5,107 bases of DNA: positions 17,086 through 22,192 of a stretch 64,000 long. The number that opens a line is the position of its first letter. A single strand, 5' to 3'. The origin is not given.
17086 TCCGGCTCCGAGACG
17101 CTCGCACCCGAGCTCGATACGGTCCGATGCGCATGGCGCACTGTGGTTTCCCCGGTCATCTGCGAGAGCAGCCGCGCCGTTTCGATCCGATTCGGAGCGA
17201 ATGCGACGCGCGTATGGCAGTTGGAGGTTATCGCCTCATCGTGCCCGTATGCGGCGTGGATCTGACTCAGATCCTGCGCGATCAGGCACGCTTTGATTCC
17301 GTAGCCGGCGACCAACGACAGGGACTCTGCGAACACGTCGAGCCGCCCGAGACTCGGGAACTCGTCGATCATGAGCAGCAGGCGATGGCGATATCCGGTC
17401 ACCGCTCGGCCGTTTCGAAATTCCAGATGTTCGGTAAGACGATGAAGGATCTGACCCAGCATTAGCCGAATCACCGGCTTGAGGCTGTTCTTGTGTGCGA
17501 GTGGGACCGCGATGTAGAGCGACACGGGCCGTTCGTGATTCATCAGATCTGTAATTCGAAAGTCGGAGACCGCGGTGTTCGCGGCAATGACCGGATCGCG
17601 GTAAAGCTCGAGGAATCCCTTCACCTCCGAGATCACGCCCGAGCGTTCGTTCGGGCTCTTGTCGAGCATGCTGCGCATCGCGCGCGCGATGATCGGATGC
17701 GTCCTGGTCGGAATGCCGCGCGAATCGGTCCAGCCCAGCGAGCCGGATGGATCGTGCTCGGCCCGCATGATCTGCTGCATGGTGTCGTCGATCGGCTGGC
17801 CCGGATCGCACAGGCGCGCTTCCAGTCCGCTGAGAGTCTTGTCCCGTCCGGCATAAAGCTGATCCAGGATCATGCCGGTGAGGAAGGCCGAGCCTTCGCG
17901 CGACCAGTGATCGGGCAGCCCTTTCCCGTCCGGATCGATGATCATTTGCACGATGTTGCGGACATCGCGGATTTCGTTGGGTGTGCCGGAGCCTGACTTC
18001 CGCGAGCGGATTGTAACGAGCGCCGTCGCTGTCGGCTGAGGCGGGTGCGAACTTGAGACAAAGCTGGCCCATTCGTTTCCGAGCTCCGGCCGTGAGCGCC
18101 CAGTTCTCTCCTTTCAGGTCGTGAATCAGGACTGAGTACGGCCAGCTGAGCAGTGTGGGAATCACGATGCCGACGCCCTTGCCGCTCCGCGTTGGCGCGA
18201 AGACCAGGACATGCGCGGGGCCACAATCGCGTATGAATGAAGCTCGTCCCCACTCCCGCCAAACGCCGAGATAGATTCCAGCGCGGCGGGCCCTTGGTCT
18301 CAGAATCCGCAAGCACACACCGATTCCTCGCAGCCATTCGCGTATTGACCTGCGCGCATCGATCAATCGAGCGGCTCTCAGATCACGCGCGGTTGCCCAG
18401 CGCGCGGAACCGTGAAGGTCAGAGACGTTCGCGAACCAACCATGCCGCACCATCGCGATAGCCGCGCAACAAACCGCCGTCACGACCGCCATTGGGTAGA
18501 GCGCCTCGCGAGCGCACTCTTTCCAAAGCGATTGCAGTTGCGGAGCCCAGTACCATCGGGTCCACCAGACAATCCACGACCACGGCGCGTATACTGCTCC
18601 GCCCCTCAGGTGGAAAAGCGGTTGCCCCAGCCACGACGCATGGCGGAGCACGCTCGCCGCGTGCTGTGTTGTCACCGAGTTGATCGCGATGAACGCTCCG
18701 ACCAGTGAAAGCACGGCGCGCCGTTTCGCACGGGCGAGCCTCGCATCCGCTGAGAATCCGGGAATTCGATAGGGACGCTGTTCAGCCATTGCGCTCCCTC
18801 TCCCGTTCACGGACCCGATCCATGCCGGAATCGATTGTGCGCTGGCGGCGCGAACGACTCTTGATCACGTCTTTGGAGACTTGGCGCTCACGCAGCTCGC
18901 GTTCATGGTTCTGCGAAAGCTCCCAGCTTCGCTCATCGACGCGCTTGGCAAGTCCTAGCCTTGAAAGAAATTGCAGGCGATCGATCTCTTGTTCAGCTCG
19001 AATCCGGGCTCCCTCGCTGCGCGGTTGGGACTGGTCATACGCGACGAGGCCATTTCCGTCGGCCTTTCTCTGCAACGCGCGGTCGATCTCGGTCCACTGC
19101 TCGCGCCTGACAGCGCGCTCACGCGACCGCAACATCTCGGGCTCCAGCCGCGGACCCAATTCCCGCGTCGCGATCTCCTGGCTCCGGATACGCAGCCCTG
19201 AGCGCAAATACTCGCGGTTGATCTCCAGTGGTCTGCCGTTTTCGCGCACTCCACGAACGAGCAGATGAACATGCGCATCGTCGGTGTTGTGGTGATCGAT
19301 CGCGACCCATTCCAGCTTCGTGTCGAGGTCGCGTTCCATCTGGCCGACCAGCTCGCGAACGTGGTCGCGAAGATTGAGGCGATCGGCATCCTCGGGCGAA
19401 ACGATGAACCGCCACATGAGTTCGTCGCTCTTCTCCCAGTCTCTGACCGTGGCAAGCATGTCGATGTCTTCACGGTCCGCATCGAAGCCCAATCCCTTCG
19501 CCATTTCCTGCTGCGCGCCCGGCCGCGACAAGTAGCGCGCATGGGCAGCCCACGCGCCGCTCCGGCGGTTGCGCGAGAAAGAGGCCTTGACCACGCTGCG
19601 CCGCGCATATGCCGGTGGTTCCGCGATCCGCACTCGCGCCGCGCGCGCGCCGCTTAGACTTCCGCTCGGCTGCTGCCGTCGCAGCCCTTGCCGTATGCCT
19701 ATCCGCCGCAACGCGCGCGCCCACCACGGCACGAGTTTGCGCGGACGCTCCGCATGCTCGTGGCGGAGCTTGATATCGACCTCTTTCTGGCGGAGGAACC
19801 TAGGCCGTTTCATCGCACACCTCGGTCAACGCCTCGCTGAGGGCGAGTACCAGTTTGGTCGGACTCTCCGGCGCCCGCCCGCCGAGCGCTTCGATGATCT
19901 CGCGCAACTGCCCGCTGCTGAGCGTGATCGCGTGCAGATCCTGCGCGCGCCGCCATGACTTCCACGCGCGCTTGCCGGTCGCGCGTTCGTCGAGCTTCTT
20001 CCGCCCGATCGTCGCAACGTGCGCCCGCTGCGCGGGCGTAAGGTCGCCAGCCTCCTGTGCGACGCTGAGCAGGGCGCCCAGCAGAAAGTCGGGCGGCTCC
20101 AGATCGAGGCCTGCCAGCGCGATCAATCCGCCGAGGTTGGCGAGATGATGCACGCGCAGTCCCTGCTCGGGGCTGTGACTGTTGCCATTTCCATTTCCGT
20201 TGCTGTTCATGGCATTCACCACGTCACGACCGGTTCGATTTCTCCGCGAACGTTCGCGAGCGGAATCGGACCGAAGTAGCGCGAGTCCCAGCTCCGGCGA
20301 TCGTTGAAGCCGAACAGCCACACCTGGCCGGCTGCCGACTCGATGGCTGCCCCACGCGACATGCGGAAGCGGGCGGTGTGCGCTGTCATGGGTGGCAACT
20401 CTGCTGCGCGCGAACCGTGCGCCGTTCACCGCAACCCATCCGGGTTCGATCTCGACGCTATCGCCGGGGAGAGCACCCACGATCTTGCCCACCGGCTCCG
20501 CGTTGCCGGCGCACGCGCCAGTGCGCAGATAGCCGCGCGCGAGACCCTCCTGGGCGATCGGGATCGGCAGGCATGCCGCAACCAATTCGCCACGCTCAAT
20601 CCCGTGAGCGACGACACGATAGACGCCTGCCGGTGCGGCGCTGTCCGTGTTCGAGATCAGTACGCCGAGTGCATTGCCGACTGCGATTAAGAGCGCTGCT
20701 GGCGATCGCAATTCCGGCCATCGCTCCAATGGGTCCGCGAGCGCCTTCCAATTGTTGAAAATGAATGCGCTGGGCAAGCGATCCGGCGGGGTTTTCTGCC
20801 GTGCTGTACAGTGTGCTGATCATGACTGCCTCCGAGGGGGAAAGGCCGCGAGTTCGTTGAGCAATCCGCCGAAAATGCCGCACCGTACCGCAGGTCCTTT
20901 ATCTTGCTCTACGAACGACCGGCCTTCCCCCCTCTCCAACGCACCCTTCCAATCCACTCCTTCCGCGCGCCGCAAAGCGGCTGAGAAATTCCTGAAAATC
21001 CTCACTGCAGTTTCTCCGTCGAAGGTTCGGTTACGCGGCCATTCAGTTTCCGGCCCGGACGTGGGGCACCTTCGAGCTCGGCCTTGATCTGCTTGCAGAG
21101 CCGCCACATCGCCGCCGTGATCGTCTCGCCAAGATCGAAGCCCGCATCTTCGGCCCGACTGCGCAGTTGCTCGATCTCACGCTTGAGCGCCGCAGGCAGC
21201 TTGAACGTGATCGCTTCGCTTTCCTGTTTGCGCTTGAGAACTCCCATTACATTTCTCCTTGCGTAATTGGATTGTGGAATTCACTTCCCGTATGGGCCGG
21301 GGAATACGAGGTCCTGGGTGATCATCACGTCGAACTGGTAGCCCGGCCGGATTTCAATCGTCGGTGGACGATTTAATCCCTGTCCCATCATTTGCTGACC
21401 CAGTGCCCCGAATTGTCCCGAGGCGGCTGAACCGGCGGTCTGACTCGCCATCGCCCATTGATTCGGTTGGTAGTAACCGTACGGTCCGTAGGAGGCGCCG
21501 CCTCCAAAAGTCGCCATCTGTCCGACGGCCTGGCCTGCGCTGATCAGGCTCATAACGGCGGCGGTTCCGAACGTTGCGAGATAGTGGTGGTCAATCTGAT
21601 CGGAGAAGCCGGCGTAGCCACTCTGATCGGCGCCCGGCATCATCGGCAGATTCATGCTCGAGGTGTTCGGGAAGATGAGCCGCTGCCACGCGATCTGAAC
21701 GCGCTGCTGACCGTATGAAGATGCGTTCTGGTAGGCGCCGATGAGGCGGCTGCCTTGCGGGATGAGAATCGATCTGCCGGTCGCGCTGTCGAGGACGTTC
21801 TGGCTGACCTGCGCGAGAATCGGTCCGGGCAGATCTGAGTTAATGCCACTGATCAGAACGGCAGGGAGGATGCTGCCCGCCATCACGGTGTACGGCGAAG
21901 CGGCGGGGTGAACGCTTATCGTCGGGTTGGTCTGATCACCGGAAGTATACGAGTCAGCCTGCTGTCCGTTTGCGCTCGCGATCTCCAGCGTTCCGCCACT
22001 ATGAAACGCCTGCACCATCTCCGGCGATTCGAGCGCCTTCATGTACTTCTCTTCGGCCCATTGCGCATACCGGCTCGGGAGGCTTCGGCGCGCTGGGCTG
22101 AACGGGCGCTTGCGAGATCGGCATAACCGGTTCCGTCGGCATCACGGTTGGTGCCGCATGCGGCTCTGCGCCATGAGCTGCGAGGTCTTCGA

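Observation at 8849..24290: Degraded integrated conjugative element: IncQ-type RepB' primase plus a complete P-type Trb/Tra T4SS gene set in non-canonical order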

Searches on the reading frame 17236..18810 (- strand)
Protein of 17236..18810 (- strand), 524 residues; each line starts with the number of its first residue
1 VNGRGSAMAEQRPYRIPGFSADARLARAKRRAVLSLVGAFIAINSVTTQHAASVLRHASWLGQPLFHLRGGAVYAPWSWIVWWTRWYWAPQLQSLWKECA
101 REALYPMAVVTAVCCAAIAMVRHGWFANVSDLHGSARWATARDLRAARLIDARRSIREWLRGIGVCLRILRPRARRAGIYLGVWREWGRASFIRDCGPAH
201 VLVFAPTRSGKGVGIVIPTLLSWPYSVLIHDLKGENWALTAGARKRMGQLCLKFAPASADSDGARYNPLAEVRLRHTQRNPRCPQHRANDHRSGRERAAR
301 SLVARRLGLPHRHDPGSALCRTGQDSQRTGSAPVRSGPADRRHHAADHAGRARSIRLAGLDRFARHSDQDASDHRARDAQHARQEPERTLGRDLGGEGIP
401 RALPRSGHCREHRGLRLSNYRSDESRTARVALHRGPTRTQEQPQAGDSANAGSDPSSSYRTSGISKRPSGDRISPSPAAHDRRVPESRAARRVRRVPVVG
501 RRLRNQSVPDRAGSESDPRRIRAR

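Call 5: search_protein_families(library=pfam, proteins=[window:17236-18810:-], max_evalue=0.01)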
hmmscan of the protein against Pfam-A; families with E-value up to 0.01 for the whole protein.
window:17236-18810:- (524 aa): 1 family
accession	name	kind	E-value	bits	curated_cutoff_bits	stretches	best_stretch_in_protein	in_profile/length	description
PF02534.20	T4SS-DNA_transf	-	5.1e-26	92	20.1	1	138-277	2-122/468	Type IV secretory system Conjugative DNA transfer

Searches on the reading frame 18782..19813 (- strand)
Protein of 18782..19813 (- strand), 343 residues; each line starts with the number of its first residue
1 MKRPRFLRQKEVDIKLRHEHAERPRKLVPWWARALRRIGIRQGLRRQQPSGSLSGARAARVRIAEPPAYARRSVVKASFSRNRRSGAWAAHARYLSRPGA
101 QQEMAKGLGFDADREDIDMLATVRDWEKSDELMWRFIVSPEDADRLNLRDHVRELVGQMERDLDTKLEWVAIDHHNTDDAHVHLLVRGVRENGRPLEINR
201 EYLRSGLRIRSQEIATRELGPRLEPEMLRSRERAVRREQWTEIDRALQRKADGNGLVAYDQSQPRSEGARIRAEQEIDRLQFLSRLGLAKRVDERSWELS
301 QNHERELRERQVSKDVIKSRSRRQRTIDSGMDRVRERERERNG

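Call 5: search_protein_families(library=pfam, proteins=[window:18782-19813:-], max_evalue=0.01)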
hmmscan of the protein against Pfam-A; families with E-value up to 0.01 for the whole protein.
window:18782-19813:- (343 aa): 1 family
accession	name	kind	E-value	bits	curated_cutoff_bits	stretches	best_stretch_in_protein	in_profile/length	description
PF03432.20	Relaxase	-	4.1e-07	30.8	24.6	1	99-205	9-119/132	MobA/VirD2-like, nuclease domain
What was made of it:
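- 18782..19813 (-): Relaxase of 343 aa. It corresponds to the RlxS-type N-terminal nuclease half and has no DUF3363 domain. PF03432 scores 30.8 bits (call 5).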

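Call 25: search_protein_families(library=ncbifam, proteins=[window:18782-19813:-], max_evalue=0.001)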
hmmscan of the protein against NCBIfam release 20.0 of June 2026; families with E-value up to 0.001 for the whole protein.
window:18782-19813:- (343 aa): 2 families
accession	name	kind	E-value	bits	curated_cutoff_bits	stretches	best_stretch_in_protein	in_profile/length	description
NF041267.1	relax_RlxS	exception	8.8e-58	196.5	850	1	48-324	44-321/654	relaxase/mobilization nuclease RlxS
NF041499.3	MobP3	subfamily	4.2e-08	33.1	150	1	85-186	46-154/315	MobP3 family relaxase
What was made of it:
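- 18782..19813 (-): NF041267 RlxS matches positions 44-321 of 654, at 196 bits against a cut-off of 850 (call 25).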

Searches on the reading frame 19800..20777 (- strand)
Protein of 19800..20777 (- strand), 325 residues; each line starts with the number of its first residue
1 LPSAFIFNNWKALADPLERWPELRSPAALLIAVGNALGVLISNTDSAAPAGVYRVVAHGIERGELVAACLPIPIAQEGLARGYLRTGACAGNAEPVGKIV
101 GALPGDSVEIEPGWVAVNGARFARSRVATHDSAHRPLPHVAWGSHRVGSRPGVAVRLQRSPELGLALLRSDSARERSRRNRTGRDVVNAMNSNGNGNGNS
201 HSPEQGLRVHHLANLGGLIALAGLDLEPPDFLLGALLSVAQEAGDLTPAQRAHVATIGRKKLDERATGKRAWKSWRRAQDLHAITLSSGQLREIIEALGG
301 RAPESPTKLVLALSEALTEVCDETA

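Call 5: search_protein_families(library=pfam, proteins=[window:19800-20777:-], max_evalue=0.01)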
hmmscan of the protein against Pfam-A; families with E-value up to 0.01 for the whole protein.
window:19800-20777:- (325 aa): 2 families
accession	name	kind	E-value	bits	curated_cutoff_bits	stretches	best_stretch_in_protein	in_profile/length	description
PF06412.16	TraD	-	4.9e-07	29.9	22.3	1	209-243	8-42/62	Conjugal transfer protein TraD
PF10502.14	Peptidase_S26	-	0.00022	21.7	22.9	1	41-133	30-110/168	Signal peptidase, peptidase S26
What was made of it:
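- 19800..20222 (-): TraD-like small protein of about 140 aa, a likely relaxosome accessory. In the raw sequence it is fused to the shifted traF frame. PF06412 TraD, E=5e-7 (call 5).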

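Call 25: search_protein_families(library=ncbifam, proteins=[window:19800-20777:-], max_evalue=0.001)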
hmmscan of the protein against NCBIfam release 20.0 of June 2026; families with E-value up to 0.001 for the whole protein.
window:19800-20777:- (325 aa): 3 families
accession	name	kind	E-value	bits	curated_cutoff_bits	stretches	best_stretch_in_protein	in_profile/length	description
TIGR02771.1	TraF_Ti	equivalog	2.6e-18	66.2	100.25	1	36-141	23-129/171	conjugative transfer signal peptidase TraF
NF010412.0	PRK13838.1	subfamily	2.7e-15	56.2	186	1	31-141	21-133/177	conjugal transfer pilin processing protease TraF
NF010459.0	PRK13884.1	subfamily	6.6e-15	55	156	1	29-148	20-140/178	conjugal transfer peptidase TraF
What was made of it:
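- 20216..20883 (-): traF (S26 pilin-maturation peptidase), interrupted by +1 insertions at 20699 and 20336. TIGR02771 and PF10502 give partial matches (calls 5, 25).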

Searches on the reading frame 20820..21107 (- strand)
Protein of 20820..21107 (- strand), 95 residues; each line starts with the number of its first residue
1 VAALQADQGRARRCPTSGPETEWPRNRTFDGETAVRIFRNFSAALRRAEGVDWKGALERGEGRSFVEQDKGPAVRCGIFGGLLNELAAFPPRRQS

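Call 6: search_protein_families(library=pfam, proteins=[window:20820-21107:-], max_evalue=0.01)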
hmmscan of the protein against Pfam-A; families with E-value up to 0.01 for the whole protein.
window:20820-21107:- (95 aa): 0 families
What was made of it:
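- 20820..21005 (-): Small conserved ORF of about 61 aa, function unknown. No Pfam hit (call 6).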

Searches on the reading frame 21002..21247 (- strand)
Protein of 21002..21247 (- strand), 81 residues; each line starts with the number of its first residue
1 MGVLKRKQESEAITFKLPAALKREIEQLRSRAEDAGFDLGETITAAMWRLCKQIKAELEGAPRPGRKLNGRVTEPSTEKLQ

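Call 43: search_protein_families(library=pfam, proteins=[window:21002-21247:-], max_evalue=0.05)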
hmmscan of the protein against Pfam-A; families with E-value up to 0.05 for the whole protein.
window:21002-21247:- (81 aa): 0 families
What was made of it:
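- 21002..21247 (-): Conserved 81-aa ORF after trbI. It looks RHH-like by eye and occupies the position of DUF2274 in canonical elements. No Pfam hit (call 43).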

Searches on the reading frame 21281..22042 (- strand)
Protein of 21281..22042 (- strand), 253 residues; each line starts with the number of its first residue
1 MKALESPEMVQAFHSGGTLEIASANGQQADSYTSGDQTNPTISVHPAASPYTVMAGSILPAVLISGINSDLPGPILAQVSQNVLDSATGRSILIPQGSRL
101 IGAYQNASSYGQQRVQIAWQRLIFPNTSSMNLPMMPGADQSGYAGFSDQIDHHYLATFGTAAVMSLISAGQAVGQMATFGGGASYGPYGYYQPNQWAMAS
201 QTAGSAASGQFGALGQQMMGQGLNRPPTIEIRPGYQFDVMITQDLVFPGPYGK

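Call 5: search_protein_families(library=pfam, proteins=[window:21281-22042:-], max_evalue=0.01)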
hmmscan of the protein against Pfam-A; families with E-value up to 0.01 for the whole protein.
window:21281-22042:- (253 aa): 1 family
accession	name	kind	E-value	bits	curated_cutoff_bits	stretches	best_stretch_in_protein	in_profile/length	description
PF03743.19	TrbI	-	4.4e-60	203.2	35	1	52-247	1-188/188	Bacterial conjugation TrbI-like protein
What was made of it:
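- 21281..22422 (-): trbI (VirB10-like), interrupted by +1 insertions at 22371 and 22079. PF03743, E=4e-60 on the C-terminal part (call 5).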

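Call 25: search_protein_families(library=ncbifam, proteins=[window:21281-22042:-], max_evalue=0.001)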
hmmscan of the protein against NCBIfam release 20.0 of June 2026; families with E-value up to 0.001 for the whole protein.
window:21281-22042:- (253 aa): 6 families
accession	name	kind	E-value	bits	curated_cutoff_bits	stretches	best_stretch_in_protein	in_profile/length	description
NF010405.0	PRK13831.1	subfamily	1.8e-60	205.1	386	1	43-251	235-431/433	IncP-type conjugal transfer protein TrbI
NF038091.1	T4SS_VirB10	equivalog_domain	2.6e-37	128.3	220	1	50-251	8-195/197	type IV secretion system protein VirB10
NF038092.1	T4SS_ComB10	equivalog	2.1e-31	109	300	1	52-250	23-214/225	DNA type IV secretion system protein ComB10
NF010429.0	PRK13855.1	equivalog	1.5e-15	57.3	374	1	48-187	177-316/377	type IV secretion system protein VirB10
NF033900.0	T4SS_IcmE_DotG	equivalog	3.4e-15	55.2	750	1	10-245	780-1006/1008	type IVB secretion system protein DotG/IcmE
NF041422.1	VirB10_subf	subfamily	5.1e-10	39.5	400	1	60-168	222-332/404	VirB10/TraB/TrbI family type IV secretion system protein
